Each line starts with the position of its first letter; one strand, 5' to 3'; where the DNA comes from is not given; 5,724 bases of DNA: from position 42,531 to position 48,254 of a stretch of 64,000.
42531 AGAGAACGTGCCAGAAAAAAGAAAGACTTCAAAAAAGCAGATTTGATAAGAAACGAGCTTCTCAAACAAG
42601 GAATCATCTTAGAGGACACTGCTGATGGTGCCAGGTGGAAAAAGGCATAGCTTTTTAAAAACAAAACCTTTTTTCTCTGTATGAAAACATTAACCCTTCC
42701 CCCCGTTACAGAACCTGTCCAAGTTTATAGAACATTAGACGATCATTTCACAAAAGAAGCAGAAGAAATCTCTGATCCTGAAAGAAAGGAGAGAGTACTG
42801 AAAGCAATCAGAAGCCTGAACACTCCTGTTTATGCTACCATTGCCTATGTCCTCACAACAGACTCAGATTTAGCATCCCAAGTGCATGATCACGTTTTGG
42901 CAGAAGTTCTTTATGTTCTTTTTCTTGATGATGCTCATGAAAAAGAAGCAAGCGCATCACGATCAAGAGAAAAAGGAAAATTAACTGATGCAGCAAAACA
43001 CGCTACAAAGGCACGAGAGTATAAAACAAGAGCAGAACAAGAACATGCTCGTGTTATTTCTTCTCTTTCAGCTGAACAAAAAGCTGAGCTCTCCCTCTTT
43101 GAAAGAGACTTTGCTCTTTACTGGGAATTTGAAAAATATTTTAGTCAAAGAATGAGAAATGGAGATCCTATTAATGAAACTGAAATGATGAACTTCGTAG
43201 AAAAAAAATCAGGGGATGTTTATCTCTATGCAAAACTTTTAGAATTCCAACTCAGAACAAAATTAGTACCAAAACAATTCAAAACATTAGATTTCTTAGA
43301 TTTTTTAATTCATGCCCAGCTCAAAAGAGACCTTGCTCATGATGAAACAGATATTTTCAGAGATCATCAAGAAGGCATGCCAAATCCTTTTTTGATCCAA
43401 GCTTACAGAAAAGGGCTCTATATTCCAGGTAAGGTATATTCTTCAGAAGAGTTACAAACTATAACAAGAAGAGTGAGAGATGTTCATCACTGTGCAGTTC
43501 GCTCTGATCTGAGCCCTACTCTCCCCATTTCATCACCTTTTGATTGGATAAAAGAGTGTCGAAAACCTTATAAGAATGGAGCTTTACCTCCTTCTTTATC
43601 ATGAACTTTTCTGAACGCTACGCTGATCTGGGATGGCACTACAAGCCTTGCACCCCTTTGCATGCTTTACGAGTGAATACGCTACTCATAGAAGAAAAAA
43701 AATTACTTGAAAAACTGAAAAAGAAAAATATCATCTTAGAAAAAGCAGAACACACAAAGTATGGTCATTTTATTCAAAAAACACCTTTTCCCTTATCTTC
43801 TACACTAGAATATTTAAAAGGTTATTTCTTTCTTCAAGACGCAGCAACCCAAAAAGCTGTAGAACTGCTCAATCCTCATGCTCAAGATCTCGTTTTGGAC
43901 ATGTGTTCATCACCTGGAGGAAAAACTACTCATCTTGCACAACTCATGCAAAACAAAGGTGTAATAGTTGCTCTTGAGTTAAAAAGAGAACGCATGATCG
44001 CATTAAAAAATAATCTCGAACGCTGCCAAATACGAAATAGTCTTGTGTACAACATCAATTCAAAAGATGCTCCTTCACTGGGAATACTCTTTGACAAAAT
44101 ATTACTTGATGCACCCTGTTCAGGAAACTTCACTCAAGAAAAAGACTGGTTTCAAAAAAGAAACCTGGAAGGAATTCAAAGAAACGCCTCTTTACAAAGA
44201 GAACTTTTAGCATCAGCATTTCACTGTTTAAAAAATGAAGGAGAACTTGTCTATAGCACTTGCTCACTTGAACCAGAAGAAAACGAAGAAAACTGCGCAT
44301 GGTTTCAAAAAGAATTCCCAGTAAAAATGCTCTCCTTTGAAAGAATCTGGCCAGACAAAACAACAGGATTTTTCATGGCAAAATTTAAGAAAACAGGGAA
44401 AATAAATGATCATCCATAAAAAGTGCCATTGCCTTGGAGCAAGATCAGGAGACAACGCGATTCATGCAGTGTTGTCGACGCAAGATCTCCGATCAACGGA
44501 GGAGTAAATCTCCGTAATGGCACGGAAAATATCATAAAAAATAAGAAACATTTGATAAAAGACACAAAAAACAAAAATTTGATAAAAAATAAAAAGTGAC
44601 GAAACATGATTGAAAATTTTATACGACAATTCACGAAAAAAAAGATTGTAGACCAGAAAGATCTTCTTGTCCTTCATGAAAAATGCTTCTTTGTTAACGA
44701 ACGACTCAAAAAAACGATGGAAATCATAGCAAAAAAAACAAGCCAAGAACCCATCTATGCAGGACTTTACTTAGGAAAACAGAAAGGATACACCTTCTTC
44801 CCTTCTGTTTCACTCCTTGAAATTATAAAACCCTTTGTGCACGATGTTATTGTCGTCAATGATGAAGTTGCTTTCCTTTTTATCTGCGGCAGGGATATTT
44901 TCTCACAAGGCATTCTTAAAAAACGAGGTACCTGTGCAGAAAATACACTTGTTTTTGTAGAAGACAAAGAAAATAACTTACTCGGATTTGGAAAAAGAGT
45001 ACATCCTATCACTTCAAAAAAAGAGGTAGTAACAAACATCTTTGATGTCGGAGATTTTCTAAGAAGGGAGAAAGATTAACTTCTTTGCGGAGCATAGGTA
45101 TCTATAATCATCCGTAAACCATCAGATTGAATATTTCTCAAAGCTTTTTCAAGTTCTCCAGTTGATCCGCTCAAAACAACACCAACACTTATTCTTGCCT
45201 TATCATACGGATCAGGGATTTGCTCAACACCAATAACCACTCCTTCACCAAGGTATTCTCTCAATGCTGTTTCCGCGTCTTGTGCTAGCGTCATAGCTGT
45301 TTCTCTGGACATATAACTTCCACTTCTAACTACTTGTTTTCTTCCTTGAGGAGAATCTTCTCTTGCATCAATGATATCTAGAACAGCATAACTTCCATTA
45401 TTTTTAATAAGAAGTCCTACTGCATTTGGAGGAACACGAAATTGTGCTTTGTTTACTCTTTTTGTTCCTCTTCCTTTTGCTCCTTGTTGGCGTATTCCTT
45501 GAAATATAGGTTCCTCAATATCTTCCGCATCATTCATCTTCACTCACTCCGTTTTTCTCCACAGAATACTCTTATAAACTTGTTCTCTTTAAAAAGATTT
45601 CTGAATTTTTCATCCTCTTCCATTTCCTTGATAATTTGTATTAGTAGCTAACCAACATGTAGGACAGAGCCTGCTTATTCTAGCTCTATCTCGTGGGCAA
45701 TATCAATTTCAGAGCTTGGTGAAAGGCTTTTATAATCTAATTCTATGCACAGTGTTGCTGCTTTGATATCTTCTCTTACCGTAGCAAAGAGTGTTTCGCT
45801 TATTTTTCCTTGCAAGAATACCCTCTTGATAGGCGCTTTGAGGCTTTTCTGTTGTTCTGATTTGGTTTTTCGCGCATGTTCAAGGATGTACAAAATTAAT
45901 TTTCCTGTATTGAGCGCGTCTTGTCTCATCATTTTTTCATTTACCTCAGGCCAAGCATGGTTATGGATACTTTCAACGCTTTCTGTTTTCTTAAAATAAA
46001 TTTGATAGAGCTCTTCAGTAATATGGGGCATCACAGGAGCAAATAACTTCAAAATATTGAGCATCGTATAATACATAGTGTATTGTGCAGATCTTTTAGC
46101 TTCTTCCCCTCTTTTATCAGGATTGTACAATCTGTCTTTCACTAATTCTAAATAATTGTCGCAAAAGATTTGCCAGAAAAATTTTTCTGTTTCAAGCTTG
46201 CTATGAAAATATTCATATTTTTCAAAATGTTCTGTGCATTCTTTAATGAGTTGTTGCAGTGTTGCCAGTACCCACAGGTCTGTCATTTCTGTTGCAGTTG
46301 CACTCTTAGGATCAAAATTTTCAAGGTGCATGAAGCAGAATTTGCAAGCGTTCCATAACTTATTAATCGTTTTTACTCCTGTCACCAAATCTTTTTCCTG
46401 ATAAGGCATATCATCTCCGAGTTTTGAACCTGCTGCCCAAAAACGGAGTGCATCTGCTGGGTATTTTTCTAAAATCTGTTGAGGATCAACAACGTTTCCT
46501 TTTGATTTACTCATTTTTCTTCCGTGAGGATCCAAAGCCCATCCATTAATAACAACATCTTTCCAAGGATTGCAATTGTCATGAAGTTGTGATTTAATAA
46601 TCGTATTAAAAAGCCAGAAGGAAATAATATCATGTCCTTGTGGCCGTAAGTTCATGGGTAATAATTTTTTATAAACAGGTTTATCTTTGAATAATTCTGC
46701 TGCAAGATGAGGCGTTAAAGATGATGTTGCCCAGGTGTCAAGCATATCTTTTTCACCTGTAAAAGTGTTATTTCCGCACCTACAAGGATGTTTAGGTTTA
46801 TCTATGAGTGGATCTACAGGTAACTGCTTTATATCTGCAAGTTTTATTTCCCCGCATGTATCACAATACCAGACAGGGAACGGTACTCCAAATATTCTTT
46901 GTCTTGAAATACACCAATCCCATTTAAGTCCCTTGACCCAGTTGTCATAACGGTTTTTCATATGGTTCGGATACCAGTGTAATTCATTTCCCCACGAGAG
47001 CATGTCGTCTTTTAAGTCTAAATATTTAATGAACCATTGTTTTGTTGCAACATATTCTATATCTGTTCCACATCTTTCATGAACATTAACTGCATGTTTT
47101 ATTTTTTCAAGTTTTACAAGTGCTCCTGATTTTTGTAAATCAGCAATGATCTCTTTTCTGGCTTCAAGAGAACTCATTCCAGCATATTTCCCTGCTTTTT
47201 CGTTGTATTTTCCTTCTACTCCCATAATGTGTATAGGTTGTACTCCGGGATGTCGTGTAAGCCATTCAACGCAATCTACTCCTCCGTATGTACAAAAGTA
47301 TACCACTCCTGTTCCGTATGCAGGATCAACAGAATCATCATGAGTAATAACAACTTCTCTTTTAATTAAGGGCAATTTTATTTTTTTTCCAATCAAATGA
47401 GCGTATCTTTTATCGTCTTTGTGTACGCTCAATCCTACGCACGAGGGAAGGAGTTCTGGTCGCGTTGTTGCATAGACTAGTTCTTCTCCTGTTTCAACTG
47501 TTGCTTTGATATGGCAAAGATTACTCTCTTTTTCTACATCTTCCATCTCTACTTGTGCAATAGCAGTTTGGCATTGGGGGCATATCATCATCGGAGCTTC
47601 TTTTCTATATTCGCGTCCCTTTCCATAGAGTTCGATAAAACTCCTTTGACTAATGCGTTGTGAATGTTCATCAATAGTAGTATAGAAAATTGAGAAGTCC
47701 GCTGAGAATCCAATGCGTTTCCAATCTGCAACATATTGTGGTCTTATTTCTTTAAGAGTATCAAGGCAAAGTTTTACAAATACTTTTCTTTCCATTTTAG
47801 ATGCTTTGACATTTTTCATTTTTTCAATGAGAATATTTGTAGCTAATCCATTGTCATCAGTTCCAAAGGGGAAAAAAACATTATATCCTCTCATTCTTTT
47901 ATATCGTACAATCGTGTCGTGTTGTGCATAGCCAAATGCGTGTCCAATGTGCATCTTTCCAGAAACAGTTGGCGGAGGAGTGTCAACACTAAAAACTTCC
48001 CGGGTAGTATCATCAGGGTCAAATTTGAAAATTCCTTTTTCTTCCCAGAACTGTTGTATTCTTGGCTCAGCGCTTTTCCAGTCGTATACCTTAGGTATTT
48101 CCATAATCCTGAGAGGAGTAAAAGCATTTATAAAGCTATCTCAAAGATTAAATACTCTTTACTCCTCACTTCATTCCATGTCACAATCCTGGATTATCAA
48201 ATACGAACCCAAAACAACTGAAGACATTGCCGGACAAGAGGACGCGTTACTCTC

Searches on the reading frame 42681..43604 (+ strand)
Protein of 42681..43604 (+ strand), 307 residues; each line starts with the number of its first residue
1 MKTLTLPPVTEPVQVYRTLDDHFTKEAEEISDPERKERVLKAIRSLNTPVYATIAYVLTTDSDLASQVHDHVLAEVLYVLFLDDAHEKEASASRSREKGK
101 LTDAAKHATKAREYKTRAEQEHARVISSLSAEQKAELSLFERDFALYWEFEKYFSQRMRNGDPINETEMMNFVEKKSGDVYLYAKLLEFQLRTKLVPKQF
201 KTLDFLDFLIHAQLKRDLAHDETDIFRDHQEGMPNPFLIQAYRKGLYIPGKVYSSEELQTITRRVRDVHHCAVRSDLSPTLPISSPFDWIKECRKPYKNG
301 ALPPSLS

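Call 13: find_encoding_contigs(protein=window:42681-43604:+, flank=10000, max_places=1)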
Protein window:42681-43604:+ (307 aa): 6 contigs read that carry it; 1 place shown.
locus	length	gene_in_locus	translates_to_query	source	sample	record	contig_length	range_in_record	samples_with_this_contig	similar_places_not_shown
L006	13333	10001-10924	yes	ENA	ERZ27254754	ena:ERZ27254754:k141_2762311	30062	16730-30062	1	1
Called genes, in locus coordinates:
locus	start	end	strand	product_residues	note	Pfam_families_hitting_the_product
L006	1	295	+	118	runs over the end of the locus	PF00892:EamA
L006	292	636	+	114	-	PF00892:EamA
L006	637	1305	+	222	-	PF00696:AA_kinase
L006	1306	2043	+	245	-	PF00459:Inositol_P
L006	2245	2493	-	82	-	-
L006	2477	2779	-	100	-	PF03091:CutA1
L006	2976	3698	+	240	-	-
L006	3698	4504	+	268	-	PF01798:Nop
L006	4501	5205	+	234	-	-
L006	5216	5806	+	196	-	-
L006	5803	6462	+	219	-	PF01269:Fibrillarin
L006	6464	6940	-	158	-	PF11848:DUF3368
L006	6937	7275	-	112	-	PF03683:UPF0175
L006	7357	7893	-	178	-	PF00561:Abhydrolase_1 (faint), PF06821:Ser_hydrolase, PF12697:Abhydrolase_6 (faint)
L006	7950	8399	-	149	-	PF01230:HIT (weak)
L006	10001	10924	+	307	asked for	-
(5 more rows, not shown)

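Call 65: search_protein_families(library=pfam, proteins=[window:42681-43604:+], max_evalue=0.1)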
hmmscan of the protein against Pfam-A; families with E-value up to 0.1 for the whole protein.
window:42681-43604:+ (307 aa): 0 families

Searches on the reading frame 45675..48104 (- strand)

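Call 65: search_protein_families(library=pfam, proteins=[window:45675-48104:-], max_evalue=0.1)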
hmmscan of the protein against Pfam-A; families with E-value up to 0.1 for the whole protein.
window:45675-48104:- (809 aa): 6 families
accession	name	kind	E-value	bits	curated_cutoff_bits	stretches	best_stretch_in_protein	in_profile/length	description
PF00133.28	tRNA-synt_1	-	5.2e-90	302.6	22.7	1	16-566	2-411/414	tRNA synthetases class I (I, L, M and V)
PF08264.19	Anticodon_1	-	7.6e-34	117.2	25.1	1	609-760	1-145/148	Anticodon-binding domain of tRNA ligase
PF09334.17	tRNA-synt_1g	-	4.5e-30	105.1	20.1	3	40-186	3-134/391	tRNA synthetases class I (M)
PF01406.26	tRNA-synt_1e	-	1.1e-07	32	27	1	524-574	247-297/301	tRNA synthetases class I (C) catalytic domain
PF01921.24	tRNA-synt_1f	-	2e-05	24.1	27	1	518-561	270-313/360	tRNA synthetases class I (K)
PF20097.4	DUF6487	-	0.0027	18.5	24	0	370-424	14-64/67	Domain of unknown function (DUF6487)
